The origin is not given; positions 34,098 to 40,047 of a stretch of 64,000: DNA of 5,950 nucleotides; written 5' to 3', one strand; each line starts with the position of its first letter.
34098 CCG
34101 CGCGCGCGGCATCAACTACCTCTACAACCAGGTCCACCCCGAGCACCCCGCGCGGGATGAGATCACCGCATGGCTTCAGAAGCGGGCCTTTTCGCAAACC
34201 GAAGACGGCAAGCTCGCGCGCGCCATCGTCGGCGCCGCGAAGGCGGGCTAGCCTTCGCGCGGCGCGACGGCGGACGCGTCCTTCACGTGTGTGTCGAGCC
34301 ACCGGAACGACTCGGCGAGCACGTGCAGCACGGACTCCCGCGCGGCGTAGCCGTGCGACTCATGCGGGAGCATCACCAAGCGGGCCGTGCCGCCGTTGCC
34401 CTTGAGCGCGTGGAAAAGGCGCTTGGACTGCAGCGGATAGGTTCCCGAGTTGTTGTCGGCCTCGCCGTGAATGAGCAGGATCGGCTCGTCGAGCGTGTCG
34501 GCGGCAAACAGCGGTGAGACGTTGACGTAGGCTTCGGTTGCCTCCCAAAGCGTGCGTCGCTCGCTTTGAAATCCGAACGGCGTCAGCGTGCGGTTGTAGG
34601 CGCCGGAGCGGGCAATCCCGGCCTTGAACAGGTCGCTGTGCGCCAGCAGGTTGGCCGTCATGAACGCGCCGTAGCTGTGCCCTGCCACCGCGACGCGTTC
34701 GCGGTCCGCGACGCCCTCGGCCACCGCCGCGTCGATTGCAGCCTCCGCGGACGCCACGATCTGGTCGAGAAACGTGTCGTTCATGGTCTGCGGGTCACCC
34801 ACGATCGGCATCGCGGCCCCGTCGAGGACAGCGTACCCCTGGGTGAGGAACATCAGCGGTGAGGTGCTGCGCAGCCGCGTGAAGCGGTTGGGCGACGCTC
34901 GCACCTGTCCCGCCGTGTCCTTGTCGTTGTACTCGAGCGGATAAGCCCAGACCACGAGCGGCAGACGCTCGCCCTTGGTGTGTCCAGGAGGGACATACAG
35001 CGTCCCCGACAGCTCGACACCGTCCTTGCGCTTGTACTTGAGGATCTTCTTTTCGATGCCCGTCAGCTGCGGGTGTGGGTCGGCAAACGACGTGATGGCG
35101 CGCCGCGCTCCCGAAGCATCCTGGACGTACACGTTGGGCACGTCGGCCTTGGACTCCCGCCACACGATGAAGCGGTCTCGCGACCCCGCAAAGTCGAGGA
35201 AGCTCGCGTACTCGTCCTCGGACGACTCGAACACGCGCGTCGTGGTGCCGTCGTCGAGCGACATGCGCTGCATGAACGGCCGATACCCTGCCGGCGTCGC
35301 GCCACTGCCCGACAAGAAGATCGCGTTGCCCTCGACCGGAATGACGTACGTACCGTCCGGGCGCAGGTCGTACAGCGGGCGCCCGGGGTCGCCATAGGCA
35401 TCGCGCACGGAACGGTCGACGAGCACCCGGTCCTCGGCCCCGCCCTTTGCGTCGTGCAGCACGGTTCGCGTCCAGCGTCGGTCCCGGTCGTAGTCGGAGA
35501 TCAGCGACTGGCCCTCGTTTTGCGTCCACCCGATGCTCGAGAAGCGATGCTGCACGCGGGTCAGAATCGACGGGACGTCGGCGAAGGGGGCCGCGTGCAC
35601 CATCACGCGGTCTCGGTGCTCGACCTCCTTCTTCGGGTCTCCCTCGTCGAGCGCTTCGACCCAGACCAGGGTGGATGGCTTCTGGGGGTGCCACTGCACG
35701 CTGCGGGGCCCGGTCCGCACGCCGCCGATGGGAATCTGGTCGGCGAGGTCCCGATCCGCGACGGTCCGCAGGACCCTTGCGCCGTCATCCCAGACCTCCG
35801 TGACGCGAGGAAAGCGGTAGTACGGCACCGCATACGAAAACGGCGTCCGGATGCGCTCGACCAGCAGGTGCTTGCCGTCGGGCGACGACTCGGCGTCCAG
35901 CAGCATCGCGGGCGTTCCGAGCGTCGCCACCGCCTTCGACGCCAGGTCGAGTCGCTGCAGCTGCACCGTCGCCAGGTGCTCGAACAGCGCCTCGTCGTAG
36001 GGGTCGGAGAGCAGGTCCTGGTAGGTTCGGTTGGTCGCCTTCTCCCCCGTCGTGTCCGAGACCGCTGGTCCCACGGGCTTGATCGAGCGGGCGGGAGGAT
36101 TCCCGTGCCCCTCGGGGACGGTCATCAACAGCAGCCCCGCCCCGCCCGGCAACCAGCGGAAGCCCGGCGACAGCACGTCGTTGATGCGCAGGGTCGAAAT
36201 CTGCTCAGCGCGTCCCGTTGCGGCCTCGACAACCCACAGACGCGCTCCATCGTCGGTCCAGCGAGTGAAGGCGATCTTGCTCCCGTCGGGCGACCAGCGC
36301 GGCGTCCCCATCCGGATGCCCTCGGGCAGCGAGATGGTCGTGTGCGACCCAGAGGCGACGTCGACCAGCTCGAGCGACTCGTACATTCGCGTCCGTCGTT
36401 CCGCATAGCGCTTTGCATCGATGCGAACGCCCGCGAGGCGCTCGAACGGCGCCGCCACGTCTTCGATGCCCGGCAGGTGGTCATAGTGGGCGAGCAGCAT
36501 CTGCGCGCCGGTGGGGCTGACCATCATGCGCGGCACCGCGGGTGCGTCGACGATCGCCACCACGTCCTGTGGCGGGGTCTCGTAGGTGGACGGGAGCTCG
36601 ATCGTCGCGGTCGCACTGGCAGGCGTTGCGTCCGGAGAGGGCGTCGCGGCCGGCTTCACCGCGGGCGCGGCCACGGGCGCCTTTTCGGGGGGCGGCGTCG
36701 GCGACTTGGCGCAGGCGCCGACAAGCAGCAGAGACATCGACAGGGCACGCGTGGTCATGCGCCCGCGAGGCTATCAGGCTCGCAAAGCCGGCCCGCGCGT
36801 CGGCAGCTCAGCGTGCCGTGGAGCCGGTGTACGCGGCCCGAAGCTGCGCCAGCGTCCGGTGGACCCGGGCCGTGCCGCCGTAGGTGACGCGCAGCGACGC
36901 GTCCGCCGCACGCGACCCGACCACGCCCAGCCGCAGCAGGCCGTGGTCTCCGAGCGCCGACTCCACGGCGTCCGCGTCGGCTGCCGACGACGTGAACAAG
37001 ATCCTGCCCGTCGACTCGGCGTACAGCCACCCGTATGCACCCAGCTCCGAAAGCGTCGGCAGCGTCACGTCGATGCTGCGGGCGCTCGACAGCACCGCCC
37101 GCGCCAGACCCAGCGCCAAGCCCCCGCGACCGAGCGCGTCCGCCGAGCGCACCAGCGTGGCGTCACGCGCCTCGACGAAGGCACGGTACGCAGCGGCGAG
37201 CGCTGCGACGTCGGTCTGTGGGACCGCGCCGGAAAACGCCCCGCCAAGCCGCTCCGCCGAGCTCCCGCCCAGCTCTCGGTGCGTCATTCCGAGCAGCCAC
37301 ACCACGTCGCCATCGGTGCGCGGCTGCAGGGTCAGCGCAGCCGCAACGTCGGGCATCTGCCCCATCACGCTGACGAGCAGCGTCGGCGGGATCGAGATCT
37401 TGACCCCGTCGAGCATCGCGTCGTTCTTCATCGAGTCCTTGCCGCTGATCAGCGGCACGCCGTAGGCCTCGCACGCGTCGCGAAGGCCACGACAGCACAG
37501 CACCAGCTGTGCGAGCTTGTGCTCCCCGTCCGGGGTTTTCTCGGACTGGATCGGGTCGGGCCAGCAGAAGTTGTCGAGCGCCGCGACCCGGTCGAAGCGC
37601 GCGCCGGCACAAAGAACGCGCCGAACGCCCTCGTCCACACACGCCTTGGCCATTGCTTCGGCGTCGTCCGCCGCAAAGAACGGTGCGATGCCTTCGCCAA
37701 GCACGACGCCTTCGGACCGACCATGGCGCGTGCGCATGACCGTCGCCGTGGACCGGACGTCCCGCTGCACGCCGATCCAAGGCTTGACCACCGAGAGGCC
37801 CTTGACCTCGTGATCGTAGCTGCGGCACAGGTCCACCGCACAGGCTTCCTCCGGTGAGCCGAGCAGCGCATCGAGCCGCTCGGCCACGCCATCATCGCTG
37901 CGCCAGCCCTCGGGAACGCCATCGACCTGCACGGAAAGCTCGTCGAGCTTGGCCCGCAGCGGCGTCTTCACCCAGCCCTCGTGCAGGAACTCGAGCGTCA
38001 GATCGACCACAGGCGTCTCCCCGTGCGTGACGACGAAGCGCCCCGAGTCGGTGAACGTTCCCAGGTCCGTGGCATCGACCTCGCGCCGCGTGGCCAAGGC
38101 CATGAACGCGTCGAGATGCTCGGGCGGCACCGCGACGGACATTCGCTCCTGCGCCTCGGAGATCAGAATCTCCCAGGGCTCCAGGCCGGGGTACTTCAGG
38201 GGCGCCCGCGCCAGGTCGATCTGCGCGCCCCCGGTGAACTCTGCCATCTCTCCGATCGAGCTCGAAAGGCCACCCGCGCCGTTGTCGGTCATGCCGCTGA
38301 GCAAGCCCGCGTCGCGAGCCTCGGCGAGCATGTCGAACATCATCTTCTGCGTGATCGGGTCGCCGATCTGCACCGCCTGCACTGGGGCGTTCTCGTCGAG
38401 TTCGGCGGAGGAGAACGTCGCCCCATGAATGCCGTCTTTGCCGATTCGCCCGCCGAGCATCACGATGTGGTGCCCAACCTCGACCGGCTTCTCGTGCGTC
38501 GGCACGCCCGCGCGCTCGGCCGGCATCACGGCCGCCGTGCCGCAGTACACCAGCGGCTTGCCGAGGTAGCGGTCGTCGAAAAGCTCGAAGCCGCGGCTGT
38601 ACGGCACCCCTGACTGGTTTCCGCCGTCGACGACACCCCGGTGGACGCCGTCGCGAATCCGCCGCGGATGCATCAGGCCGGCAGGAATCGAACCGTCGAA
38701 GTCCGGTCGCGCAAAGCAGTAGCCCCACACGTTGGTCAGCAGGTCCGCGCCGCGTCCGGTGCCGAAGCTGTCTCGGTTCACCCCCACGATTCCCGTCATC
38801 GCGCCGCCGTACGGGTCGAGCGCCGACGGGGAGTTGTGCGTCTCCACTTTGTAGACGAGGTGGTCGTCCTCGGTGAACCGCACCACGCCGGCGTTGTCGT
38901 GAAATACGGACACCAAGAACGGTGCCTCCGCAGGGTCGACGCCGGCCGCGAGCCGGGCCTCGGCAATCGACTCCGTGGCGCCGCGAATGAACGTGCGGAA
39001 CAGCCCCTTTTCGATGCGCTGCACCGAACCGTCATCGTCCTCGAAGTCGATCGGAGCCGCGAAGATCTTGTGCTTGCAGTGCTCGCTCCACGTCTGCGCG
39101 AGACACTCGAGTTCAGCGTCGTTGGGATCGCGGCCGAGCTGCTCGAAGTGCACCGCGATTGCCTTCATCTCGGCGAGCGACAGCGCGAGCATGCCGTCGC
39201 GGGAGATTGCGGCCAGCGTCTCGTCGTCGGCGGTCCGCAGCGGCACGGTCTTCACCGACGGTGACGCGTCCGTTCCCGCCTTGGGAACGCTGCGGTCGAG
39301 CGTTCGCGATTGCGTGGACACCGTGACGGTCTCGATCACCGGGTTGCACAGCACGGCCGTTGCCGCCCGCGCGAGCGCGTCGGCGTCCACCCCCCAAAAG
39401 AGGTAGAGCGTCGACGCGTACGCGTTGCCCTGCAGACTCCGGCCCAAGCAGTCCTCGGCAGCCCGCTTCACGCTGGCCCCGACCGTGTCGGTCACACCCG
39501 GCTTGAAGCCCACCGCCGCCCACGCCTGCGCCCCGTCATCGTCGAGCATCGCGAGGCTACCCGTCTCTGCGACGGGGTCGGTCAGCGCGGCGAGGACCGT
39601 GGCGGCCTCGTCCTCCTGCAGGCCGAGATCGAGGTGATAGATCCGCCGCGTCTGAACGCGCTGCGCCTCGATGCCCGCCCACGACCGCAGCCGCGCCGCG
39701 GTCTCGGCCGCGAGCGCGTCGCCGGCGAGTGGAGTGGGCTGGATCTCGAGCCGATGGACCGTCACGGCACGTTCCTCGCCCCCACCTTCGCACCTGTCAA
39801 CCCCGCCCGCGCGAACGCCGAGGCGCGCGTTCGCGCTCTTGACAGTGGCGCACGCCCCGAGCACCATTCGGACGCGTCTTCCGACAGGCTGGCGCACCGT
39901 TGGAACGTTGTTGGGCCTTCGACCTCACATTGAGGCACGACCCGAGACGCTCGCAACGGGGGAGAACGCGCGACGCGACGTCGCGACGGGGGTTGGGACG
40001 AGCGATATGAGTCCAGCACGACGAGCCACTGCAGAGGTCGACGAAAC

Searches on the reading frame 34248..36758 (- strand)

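Call 14: search_protein_families(library=pfam, proteins=[window:34248-36758:-], max_evalue=0.001)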
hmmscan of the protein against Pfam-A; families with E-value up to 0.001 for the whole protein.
window:34248-36758:- (836 aa): 4 families
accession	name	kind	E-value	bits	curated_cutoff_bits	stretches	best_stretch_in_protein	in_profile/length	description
PF00326.27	Peptidase_S9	-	5.7e-25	88.5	22.6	1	673-826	50-211/213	Prolyl oligopeptidase family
PF02129.25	Peptidase_S15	-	9.7e-08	32.4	23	1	579-716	1-125/262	X-Pro dipeptidyl-peptidase (S15 family)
PF07676.18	PD40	-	1.7e-05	25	20.9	1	149-166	10-27/38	WD40-like Beta Propeller Repeat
PF01738.24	DLH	-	5.4e-05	23.3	21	1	662-809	72-193/217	Dienelactone hydrolase family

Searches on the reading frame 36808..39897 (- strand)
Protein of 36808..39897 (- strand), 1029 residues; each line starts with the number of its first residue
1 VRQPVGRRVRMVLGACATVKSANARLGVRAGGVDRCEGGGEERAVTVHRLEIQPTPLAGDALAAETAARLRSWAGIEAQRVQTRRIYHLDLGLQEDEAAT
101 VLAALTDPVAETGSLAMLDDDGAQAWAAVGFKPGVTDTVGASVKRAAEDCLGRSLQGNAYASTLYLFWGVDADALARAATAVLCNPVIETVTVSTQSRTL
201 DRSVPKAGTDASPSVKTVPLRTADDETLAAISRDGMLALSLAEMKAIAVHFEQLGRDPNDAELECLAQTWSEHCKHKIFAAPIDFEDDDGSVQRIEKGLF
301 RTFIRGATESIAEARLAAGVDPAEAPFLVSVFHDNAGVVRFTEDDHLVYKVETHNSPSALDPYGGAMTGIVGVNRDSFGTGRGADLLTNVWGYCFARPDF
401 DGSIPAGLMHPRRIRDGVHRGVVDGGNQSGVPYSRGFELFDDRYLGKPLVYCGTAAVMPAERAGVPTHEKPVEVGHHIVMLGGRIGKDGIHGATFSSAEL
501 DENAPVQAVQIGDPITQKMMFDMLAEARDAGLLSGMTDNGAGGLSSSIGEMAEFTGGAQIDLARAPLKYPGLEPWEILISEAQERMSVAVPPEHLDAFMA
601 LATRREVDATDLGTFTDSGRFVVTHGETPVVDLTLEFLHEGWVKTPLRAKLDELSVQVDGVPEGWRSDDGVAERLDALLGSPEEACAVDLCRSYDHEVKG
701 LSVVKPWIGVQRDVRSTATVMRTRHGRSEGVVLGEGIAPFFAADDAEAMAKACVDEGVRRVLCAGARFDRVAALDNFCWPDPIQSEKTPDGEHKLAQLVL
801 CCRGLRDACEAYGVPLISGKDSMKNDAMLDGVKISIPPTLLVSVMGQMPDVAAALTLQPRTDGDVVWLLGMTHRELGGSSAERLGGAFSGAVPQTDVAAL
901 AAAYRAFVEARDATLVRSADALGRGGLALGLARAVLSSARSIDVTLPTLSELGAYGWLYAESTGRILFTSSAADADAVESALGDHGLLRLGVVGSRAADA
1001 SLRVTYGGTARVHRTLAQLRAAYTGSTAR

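Call 14: search_protein_families(library=pfam, proteins=[window:36808-39897:-], max_evalue=0.001)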
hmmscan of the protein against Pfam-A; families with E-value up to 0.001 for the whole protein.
window:36808-39897:- (1029 aa): 3 families
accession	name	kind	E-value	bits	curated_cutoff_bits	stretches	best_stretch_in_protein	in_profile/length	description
PF02769.27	AIRS_C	-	4.5e-37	128.1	23.1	2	473-625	1-155/156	AIR synthase related protein, C-terminal domain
PF18072.6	FGAR-AT_linker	-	9.5e-20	71.3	26.6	1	228-277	1-50/50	Formylglycinamide ribonucleotide amidotransferase linker domain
PF00586.29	AIRS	-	1.5e-17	64.5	24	2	334-449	2-103/112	AIR synthase related protein, N-terminal domain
